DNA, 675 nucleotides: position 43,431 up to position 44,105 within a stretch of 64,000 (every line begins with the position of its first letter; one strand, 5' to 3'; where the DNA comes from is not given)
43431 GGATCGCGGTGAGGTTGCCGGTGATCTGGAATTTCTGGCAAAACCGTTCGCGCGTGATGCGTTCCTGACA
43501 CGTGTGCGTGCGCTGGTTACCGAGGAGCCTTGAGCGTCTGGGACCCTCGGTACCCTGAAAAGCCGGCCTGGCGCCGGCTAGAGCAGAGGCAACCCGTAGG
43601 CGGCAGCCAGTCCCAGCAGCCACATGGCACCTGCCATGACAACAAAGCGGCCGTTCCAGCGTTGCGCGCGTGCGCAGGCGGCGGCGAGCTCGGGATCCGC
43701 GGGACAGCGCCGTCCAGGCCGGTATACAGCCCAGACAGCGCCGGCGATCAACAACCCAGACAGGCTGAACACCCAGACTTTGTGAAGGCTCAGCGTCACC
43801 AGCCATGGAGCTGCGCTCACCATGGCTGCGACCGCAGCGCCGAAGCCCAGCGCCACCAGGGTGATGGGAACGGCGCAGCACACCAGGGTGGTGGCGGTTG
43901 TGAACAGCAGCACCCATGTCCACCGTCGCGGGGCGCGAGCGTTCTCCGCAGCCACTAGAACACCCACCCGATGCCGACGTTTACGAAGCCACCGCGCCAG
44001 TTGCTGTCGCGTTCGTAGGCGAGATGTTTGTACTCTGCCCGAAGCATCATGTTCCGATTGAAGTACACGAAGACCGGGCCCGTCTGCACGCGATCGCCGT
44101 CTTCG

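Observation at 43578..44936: Operon merP-like / outer-membrane barrel / merT-like with no merA or merR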

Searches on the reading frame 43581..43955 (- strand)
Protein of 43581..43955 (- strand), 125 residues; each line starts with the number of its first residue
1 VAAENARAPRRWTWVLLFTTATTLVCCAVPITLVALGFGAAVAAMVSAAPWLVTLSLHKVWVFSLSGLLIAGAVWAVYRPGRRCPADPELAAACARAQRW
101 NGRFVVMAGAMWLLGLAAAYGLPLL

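Call 7: find_homologous_proteins(query=window:43581-43955:-, max_evalue=0.001)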
Query seq(125 aa) (125 aa): 145 proteins with E <= 0.001 among 246 candidates; the best 120 are listed.
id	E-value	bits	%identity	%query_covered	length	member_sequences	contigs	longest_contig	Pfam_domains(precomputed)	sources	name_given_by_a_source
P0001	9.7e-63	228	99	89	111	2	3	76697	-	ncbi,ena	-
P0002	4.5e-51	190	74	94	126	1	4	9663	-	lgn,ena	-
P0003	1.2e-48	182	67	95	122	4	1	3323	-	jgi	jgi:hypothetical protein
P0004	1.6e-48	182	66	100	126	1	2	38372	-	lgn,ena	-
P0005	8.3e-48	180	66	95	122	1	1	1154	-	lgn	-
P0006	1.8e-47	178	67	98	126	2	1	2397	-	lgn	-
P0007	2.6e-47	178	67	91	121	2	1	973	-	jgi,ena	jgi:hypothetical protein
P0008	3.6e-47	178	68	94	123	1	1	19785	-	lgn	-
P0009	5.6e-47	177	67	94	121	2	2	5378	-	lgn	-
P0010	1.2e-46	176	65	98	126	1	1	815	-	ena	-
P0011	1.9e-46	175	65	98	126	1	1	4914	-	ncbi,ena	-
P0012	2.1e-46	175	67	91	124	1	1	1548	-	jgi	jgi:mercuric ion transport protein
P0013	2.5e-46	175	62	98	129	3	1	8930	-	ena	-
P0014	2.9e-46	175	65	98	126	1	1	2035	-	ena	-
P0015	3.1e-46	175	66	98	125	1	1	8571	-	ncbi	-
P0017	3.8e-46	174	66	98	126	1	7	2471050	-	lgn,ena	-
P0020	5.5e-46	174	66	98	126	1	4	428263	-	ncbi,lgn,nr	ncbi:MAG: hypothetical protein NXH85_04580 [Pseudomonadaceae bacterium]|nr:hypothetical protein [Pse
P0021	6.0e-46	174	65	94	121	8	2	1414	PF02411.21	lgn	-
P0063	9.7e-44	166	64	96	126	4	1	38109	PF02411.21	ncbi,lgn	-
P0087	1.6e-42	162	62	94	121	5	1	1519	PF02411.21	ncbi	-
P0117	1.0e-35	141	53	94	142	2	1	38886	-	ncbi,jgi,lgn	-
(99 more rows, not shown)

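Call 8: find_encoding_contigs(protein=P0017, flank=6000, max_places=3)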
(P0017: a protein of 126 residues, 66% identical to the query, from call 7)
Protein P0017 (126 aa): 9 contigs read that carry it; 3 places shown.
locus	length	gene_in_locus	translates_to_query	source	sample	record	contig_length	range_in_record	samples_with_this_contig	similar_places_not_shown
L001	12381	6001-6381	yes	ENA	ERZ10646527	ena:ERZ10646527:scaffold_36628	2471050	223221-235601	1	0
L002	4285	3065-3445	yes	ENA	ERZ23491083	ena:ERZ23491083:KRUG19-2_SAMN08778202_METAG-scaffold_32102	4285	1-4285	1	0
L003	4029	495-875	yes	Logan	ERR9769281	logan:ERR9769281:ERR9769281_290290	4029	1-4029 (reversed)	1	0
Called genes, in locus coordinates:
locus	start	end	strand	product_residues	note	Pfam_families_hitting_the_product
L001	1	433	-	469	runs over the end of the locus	PF03929:PepSY_TM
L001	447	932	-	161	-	PF00593:TonB_dep_Rec_b-barrel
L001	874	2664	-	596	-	PF07715:Plug, PF00593:TonB_dep_Rec_b-barrel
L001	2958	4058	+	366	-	-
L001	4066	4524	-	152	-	PF00376:MerR, PF13411:MerR_1, PF09278:MerR-DNA-bind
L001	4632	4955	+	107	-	-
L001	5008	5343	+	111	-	-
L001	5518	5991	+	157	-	-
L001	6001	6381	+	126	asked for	-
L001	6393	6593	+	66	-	-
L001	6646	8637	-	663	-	PF07715:Plug, PF00593:TonB_dep_Rec_b-barrel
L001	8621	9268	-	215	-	PF01545:Cation_efflux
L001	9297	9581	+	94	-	PF12840:HTH_20 (weak), PF01022:HTH_5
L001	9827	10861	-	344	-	PF04140:ICMT (faint), PF04191:PEMT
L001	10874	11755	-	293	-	PF01545:Cation_efflux, PF16916:ZT_dimer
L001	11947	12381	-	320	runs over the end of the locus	PF00873:ACR_tran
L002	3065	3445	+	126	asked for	-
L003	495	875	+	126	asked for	-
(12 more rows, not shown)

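Call 9: find_encoding_contigs(protein=P0020, flank=6000, max_places=2)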
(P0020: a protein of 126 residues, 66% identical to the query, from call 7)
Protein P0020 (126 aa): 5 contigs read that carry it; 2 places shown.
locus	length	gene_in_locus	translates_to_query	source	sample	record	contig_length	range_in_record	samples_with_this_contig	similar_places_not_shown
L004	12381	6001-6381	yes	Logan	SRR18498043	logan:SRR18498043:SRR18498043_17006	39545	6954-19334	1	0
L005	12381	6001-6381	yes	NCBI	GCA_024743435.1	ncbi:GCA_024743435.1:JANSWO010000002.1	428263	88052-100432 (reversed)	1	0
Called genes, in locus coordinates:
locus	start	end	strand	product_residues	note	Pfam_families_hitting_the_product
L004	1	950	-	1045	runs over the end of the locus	PF00873:ACR_tran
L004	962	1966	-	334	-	PF25917:BSH_RND (weak), PF25919:BSH_CusB (weak), PF25973:BSH_CzcB, PF25954:Beta-barrel_RND_2 (faint), PF25975:CzcB_C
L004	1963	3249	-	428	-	PF02321:OEP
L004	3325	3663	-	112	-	-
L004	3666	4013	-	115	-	PF01022:HTH_5, PF12840:HTH_20, PF13518:HTH_28 (weak)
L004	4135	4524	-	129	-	PF00376:MerR, PF13411:MerR_1, PF09278:MerR-DNA-bind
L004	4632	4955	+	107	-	-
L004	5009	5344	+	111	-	-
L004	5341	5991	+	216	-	-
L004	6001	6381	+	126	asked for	-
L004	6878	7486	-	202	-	-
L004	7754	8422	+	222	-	PF13852:DUF4197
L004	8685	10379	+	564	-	PF23657:DUF7151, PF03150:CCP_MauG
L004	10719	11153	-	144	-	PF17675:APG6_N (faint)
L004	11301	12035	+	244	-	PF00132:Hexapep, PF14602:Hexapep_2 (weak)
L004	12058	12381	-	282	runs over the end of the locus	PF14819:QueF_N, PF14489:QueF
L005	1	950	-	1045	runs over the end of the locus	PF00873:ACR_tran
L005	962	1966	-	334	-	PF25917:BSH_RND (weak), PF25919:BSH_CusB (weak), PF25973:BSH_CzcB, PF25954:Beta-barrel_RND_2 (faint), PF25975:CzcB_C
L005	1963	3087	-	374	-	PF02321:OEP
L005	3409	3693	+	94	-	-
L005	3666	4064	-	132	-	PF01022:HTH_5, PF12840:HTH_20, PF13518:HTH_28 (weak)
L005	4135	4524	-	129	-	PF00376:MerR, PF13411:MerR_1, PF09278:MerR-DNA-bind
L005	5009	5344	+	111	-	-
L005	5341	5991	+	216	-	-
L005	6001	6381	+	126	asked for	-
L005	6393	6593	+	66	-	-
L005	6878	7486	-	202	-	-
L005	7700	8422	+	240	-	PF13852:DUF4197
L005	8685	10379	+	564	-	PF23657:DUF7151, PF03150:CCP_MauG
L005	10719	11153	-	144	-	PF17675:APG6_N (faint)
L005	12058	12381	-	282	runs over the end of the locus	PF14819:QueF_N, PF14489:QueF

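Call 10: find_encoding_contigs(protein=P0117, flank=6000, max_places=2)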
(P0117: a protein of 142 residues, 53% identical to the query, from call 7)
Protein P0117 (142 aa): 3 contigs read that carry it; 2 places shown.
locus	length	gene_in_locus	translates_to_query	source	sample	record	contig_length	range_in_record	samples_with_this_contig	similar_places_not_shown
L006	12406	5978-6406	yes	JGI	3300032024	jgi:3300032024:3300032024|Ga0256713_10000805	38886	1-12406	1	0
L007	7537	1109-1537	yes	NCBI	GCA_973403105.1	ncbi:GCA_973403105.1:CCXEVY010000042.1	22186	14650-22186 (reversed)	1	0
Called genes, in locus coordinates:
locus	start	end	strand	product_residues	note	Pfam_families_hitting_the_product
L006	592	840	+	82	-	-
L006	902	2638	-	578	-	PF02534:T4SS-DNA_transf, PF10412:TrwB_AAD_bind, PF12696:TraG-D_C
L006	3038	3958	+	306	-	PF08401:ArdcN, PF18818:MPTase-PolyVal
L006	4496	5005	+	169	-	PF21983:NikA-like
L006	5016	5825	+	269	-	PF03432:Relaxase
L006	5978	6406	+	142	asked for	-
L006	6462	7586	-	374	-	PF13776:DUF4172, PF02661:Fic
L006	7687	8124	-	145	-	PF02534:T4SS-DNA_transf, PF10412:TrwB_AAD_bind, PF12696:TraG-D_C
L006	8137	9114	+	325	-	PF20464:MmeI_N, PF20465:MmeI_hel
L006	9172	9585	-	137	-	PF01527:HTH_Tnp_1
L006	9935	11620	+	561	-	PF00501:AMP-binding, PF13193:AMP-binding_C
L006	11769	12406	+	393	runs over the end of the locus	PF02771:Acyl-CoA_dh_N, PF02770:Acyl-CoA_dh_M, PF00441:Acyl-CoA_dh_1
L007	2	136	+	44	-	?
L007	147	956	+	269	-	PF03432:Relaxase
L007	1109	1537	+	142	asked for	-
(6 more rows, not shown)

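Call 12: search_protein_families(library=ncbifam, proteins=[L004:4135-4524:-, L004:4632-4955:+, L004:5009-5344:+, L004:5341-5991:+, L004:6001-6381:+, L005:6393-6593:+, L004:6878-7486:-, L004:3325-3663:-, L001:2958-4058:+], max_evalue=0.1)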
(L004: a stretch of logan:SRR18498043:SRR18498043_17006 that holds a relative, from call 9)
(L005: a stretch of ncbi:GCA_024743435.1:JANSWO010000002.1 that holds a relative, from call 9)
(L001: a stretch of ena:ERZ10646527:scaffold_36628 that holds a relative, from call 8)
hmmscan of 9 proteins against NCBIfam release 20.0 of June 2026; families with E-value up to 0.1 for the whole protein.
L004:4135-4524:- (129 aa): 22 families
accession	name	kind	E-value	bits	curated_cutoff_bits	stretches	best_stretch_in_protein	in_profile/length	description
TIGR02047.1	CadR-PbrR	equivalog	1.3e-38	131.9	151.45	1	3-126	2-126/127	Cd(II)/Pb(II)-responsive transcriptional regulator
TIGR02044.1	CueR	equivalog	6.8e-37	126.4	147.4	1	3-127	2-126/127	Cu(I)-responsive transcriptional regulator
NF007069.0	PRK09514.1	equivalog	8.4e-37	126.3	143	1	1-128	1-131/141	Zn(2+)-responsive transcriptional regulator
TIGR02051.1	MerR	equivalog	1e-35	122.7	150.85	1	3-127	1-124/124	mercury resistance transcriptional regulator MerR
TIGR02043.1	ZntR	equivalog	5e-34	117.3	167.95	1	1-127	1-130/131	Zn(2+)-responsive transcriptional regulator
NF010315.0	PRK13752.1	subfamily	1.8e-25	89.7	261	1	2-128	8-133/144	mercury resistance transcriptional regulator MerR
NF007590.0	PRK10227.1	equivalog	5.2e-24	84.8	244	1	3-127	2-126/135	Cu(I)-responsive transcriptional regulator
NF041849.1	trans_regNmlR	equivalog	1.7e-13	50.7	175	1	3-108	2-107/117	stress response transcriptional regulator NmlR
TIGR01950.1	SoxR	equivalog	7.4e-12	45.2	116.9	1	2-108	2-108/142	redox-sensitive transcriptional activator SoxR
NF047375.1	HeatShock_HspR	equivalog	8.1e-12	45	105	1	3-84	5-86/92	heat shock protein transcriptional repressor HspR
NF052513.1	TransRegCarH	equivalog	4.6e-10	39.2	400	1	3-96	8-103/274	HTH-type transcriptional repressor CarH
NF053740.1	TransRegTnrAGPos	equivalog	4.3e-09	36.5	140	1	2-73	13-83/108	hypothetical protein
NF047377.1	heat_HspR_dupli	exception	1e-08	34.9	300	1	7-102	11-106/214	heat shock protein transcriptional repressor HspR, fused homodimer type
NF050798.1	TF_FtsR_Actino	equivalog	1.4e-08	35.1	150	1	16-98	20-103/223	transcriptional regulator FtsR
NF011617.0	PRK15043.1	equivalog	8.7e-08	31.7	417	1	2-73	4-75/243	HTH-type transcriptional regulator MlrA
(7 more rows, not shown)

L004:4632-4955:+ (107 aa): 0 families

L004:5009-5344:+ (111 aa): 4 families
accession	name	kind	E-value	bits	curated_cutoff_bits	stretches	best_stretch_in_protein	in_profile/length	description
NF033795.1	chaper_CopZ_Bs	exception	5.2e-05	23.3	91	1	25-93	3-64/66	copper chaperone CopZ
NF047957.1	CopZ_AFE_1862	equivalog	6.8e-05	23.2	85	1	26-93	3-60/62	CopZ family metallochaperone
TIGR02052.1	MerP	equivalog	0.0025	18.3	92.55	1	8-92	7-86/92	mercury resistance system periplasmic binding protein MerP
NF010311.1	PRK13748.1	subfamily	0.061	12.2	600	1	26-95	3-64/560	mercury(II) reductase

L004:5341-5991:+ (216 aa): 0 families

L004:6001-6381:+ (126 aa): 4 families
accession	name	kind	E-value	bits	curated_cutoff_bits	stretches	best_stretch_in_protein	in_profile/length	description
NF033560.1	merT_RC607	exception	0.0044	17.4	130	1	15-77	10-66/97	mercuric transport protein MerT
NF010314.2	PRK13751.2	equivalog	0.0064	16.6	150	1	23-122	23-114/116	mercuric ion transporter MerT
NF045683.1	MerT_CopZ_Se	exception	0.021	14.3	375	1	8-121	10-118/235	MerT/CopZ fusion-like heavy metal transport selenoprotein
NF033556.1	MerTP_fusion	equivalog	0.079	12.6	180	1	17-122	5-96/186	mercuric transport protein MerTP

L005:6393-6593:+ (66 aa): 1 family
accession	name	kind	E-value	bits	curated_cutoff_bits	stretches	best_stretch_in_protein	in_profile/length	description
NF041374.1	GDCCVxC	domain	1.1e-29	102.5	40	1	5-61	1-57/58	GDCCVxC domain-containing (seleno)protein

L004:6878-7486:- (202 aa): 10 families
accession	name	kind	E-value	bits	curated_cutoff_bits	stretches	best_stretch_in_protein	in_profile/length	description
NF038120.1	PEP_CTERM_QFxxD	subfamily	8.5e-09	35.6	80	1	137-200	155-215/215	NF038120 family PEP-CTERM protein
TIGR02595.1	PEP_CTERM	domain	0.00012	22.6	16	1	178-198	1-21/24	PEP-CTERM sorting domain-containing protein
NF038125.1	PEP_CTERM_THxN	subfamily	0.00022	20.9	85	1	176-200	222-245/246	THxN family PEP-CTERM protein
NF033554.9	floc_PepA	equivalog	0.00034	20.5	80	1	67-200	134-259/261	flocculation-associated PEP-CTERM protein PepA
NF041927.1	Xrt_dep_XDP1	equivalog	0.00076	19.5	125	1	177-200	218-241/242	exosortase-dependent surface protein XDP1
NF038118.1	PEP_CTERM_CCXG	equivalog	0.0017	18.1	90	1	165-199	164-197/199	CCXG family PEP-CTERM protein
NF041538.1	PEP_EDSA_1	subfamily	0.0041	16.8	100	1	177-198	283-304/307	EDSAP-1 family PEP-CTERM protein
NF038124.1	PEP_CTERM_TLD_A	exception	0.0076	15.8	100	1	165-200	199-233/235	PEP_CTERM-anchored TLD domain-containing protein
NF033947.0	PEP-cistern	hypoth_equivalog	0.02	14.6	60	0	129-198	119-193/195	cistern family PEP-CTERM protein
NF038126.1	PEP_CTERM_FxDxF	subfamily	0.026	14.8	50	1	60-198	45-164/165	FxDxF family PEP-CTERM protein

L004:3325-3663:- (112 aa): 0 families

L001:2958-4058:+ (366 aa): 0 families

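Call 15: search_protein_families(library=pfam, alignment_id=A1, max_evalue=1)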
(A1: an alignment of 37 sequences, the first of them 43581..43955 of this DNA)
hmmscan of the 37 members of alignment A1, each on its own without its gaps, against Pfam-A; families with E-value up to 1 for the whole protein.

A. member 1, window:43581-43955:- (125 aa): 6 families
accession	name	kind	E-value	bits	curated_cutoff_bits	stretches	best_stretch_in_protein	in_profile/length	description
PF15378.11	DUF4605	-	0.0036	17.5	27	1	32-80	9-57/59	Domain of unknown function (DUF4605)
PF10183.14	ESSS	-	0.027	15.1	22.8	1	54-83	58-87/115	ESSS subunit of NADH:ubiquinone oxidoreductase (complex I)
PF11239.13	DUF3040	-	0.32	11.7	24.7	1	87-118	22-58/84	Protein of unknown function (DUF3040)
PF02990.21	EMP70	-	0.42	9.6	27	1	13-86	326-399/517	Endomembrane protein 70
PF08525.16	OapA_N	-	0.69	10.4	20.7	1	57-75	8-26/28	Opacity-associated protein A N-terminal motif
PF24418.1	DUF7550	-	0.98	9.6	27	0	103-125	36-58/59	Family of unknown function (DUF7550)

B. families by the number of members that match (of 37 scanned): 22 families
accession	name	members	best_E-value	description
PF02411.20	MerT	31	1.1e-05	MerT mercuric transport protein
PF10183.14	ESSS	16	2.4e-07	ESSS subunit of NADH:ubiquinone oxidoreductase (complex I)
PF11239.13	DUF3040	12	0.0013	Protein of unknown function (DUF3040)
PF13056.11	DUF3918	7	0.056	Protein of unknown function (DUF3918)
PF15378.11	DUF4605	6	0.0036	Domain of unknown function (DUF4605)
PF03779.20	SPW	2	0.054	SPW repeat domain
PF02990.21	EMP70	2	0.16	Endomembrane protein 70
PF20522.3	DUF6737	2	0.22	Domain of unknown function (DUF6737)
PF10601.15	zf-LITAF-like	2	0.29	LITAF-like zinc ribbon domain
PF24432.1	DUF7555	1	0.015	Family of unknown function (DUF7555)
PF11992.13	TgpA_N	1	0.077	TgpA N-terminal domain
PF08395.17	7tm_7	1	0.082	7tm Chemosensory receptor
PF18248.6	RalF_SCD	1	0.13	RalF C-terminal Sec-7 capping domain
PF12697.13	Abhydrolase_6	1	0.18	Alpha/beta hydrolase family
PF15817.10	TMEM40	1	0.23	Transmembrane protein 40 family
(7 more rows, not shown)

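Call 61: find_encoding_contigs(protein=P0001, flank=3000, max_places=3)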
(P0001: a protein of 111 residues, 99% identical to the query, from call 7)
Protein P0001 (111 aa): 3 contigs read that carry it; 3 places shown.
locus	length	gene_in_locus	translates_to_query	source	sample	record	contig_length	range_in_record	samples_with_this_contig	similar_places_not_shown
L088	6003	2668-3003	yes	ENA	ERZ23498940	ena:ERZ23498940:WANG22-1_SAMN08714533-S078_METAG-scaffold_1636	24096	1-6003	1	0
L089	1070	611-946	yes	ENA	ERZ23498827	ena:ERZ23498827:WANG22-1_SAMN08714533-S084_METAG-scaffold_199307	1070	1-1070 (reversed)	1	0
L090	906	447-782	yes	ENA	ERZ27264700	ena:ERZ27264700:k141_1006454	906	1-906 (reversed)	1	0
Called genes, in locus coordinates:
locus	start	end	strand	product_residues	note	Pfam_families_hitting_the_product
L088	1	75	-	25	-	?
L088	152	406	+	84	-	-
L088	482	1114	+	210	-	-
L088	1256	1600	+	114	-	-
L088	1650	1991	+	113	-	-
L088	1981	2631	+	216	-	-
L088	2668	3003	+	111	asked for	-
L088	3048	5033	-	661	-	PF00989:PAS (faint), PF08448:PAS_4, PF13188:PAS_8 (faint), PF13426:PAS_9, PF02518:HATPase_c, PF00072:Response_reg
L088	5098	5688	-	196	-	PF00440:TetR_N, PF16859:TetR_C_11 (weak), PF16925:TetR_C_13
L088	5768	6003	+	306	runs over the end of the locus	PF13417:GST_N_3, PF13409:GST_N_2, PF13410:GST_C_2 (weak), PF00043:GST_C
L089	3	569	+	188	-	?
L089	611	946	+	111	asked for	-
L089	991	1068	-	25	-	?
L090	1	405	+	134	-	?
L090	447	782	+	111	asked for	-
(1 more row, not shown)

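Call 79: predict_structure(alignment_id=A1)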
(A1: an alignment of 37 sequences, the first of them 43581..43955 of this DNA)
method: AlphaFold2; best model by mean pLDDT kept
length: 125 residues; sequences in the alignment: 37
mean_pLDDT: 79.6   pTM: 0.60
mean pLDDT of the five models: 79.6, 76.4, 74.8, 73.6, 72.5
residues with pLDDT >= 90: 2; 70-90: 105; 50-70: 14; < 50: 4
segments of 3 or more residues with pLDDT < 50: 1-3
pLDDT, mean of each block of 10 residues (from residue 1): 51 68 73 82 84 79 87 86 86 87 86 86 82
secondary structure, 60 per line:
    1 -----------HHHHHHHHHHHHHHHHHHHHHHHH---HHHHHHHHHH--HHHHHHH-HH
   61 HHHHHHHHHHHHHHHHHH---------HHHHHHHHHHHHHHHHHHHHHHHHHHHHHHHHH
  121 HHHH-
elements in order: H12-35 H39-48 H51-57 H59-78 H88-124

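Call 81: search_protein_representatives(alignment_id=A1)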
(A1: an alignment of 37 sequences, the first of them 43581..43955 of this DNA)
Query: 37 sequences, 124 profile positions. Proteins with E-value up to 0.001 (for the whole library): 684; up to 1e-10: 385; up to 1e-30: 21. The best 150 are listed.
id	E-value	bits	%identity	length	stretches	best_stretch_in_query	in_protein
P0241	3.8e-50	185.1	-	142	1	3-122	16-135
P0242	7.3e-46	171.3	-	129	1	2-122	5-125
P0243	2.3e-39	150.3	-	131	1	7-120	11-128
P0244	4.6e-38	146.1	-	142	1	13-120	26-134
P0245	1.8e-37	144.2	-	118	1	28-122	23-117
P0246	5.4e-37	142.6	-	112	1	3-83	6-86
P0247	1.0e-36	141.7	-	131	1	7-122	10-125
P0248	5.4e-36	139.4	-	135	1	13-120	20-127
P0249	4.6e-35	136.4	-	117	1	3-86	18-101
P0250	2.7e-34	133.9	-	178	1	10-120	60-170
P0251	9.9e-34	132.1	-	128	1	7-91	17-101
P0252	2.1e-33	131.0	-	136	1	11-122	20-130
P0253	2.4e-33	130.8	-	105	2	69-122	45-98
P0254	2.2e-32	127.7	-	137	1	16-109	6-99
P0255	3.7e-32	127.0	-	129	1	5-122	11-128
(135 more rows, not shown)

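Call 84: search_protein_families(library=pfam, alignment_id=A5, max_evalue=0.01)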
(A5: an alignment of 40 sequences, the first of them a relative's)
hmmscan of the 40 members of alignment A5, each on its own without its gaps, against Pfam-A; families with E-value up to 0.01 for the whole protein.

A. member 1, P0241 (142 aa): 2 families
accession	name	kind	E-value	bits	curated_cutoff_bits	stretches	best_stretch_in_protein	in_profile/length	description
PF11239.13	DUF3040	-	0.002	18.8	24.7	0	13-56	35-83/84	Protein of unknown function (DUF3040)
PF02411.20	MerT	-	0.0043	17.5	32.9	1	28-119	16-100/116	MerT mercuric transport protein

B. families by the number of members that match (of 40 scanned): 9 families
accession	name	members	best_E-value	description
PF02411.20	MerT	13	2e-08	MerT mercuric transport protein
PF11028.14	TMEM260-like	2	0.0011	Protein O-mannosyl-transferase TMEM260-like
PF11239.13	DUF3040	1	0.002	Protein of unknown function (DUF3040)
PF10131.15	PTPS_related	1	0.0026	6-pyruvoyl-tetrahydropterin synthase related domain; membrane protein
PF11872.13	DUF3392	1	0.0049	Protein of unknown function (DUF3392)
PF10661.14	EssA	1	0.0067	WXG100 protein secretion system (Wss), protein EssA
PF13687.11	DUF4153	1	0.0082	Domain of unknown function (DUF4153)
PF13346.12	ABC2_membrane_5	1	0.0097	ABC-2 family transporter protein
PF15055.12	DMAC1_Dmo2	1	0.01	DMAC1/Dmo2-like domain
